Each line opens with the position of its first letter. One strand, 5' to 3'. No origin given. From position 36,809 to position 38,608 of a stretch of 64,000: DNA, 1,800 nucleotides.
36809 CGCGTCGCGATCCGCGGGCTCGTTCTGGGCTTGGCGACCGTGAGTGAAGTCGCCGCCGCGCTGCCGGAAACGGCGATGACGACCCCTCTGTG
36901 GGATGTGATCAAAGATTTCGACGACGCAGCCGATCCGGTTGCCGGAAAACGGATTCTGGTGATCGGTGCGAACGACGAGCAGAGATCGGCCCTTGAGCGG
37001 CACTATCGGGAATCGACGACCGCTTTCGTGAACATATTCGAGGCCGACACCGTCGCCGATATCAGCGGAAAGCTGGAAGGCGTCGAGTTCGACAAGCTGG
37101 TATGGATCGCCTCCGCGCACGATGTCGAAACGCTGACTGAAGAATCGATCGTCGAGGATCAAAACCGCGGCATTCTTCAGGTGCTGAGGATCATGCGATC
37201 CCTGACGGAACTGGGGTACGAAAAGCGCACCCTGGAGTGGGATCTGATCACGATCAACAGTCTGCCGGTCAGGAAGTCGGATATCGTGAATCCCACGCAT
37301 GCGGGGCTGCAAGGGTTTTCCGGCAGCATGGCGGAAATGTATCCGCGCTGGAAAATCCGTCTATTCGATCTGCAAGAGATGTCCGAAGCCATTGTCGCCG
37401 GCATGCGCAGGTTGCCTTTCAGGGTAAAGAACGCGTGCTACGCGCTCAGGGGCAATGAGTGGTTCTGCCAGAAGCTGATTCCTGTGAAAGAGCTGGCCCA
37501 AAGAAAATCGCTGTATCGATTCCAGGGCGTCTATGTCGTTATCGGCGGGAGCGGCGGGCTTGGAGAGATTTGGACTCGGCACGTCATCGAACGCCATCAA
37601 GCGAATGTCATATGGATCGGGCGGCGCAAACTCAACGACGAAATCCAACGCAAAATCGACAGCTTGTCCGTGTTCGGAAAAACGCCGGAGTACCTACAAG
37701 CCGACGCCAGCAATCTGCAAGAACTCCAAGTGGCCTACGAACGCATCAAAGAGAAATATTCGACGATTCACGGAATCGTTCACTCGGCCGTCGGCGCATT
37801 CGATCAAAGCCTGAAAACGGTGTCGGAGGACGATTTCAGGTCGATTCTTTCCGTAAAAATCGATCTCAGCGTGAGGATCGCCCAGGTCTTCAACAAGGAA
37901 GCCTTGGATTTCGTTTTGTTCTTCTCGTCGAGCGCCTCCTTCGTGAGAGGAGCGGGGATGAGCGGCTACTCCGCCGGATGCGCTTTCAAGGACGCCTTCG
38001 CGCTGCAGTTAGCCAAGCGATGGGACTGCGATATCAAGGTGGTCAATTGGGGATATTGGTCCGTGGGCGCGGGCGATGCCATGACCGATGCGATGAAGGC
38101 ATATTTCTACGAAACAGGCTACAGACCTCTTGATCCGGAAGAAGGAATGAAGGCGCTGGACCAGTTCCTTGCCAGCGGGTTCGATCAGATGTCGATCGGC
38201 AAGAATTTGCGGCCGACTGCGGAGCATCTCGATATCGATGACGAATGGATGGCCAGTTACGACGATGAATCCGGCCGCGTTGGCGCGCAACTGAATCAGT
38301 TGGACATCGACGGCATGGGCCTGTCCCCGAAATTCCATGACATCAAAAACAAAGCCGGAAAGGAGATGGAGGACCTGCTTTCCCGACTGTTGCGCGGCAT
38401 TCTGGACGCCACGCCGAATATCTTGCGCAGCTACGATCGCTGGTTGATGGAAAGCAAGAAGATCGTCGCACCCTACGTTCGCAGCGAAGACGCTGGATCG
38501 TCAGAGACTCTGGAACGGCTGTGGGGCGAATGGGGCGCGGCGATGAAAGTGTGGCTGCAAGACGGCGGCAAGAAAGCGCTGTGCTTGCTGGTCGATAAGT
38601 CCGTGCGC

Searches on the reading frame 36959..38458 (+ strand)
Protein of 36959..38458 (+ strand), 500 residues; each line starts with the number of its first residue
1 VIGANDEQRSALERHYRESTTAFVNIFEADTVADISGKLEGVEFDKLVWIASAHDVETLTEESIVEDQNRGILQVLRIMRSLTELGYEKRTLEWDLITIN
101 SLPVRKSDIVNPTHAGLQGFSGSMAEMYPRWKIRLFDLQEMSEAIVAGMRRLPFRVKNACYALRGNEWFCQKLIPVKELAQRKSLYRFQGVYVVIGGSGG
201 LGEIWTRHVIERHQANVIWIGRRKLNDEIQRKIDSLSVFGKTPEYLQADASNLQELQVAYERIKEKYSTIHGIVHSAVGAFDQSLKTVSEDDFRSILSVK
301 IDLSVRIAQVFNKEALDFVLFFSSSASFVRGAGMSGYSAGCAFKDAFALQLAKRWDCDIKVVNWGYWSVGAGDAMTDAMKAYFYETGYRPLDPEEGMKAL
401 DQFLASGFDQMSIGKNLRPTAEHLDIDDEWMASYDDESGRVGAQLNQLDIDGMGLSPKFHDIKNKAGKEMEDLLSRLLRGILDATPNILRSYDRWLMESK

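Call 51: search_protein_families(library=pfam, proteins=[window:36959-38458:+], max_evalue=0.001)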
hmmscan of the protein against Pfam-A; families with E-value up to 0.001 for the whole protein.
window:36959-38458:+ (500 aa): 3 families
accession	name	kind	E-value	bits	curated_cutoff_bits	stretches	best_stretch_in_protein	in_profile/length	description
PF08659.16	KR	-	9.6e-36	123.8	22.6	1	190-368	1-179/180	KR domain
PF00106.31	adh_short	-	6.5e-12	45.8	26.6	1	192-361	3-174/195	short chain dehydrogenase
PF13561.12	adh_short_C2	-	2.4e-05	24.5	27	1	226-311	29-115/236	Enoyl-(Acyl carrier protein) reductase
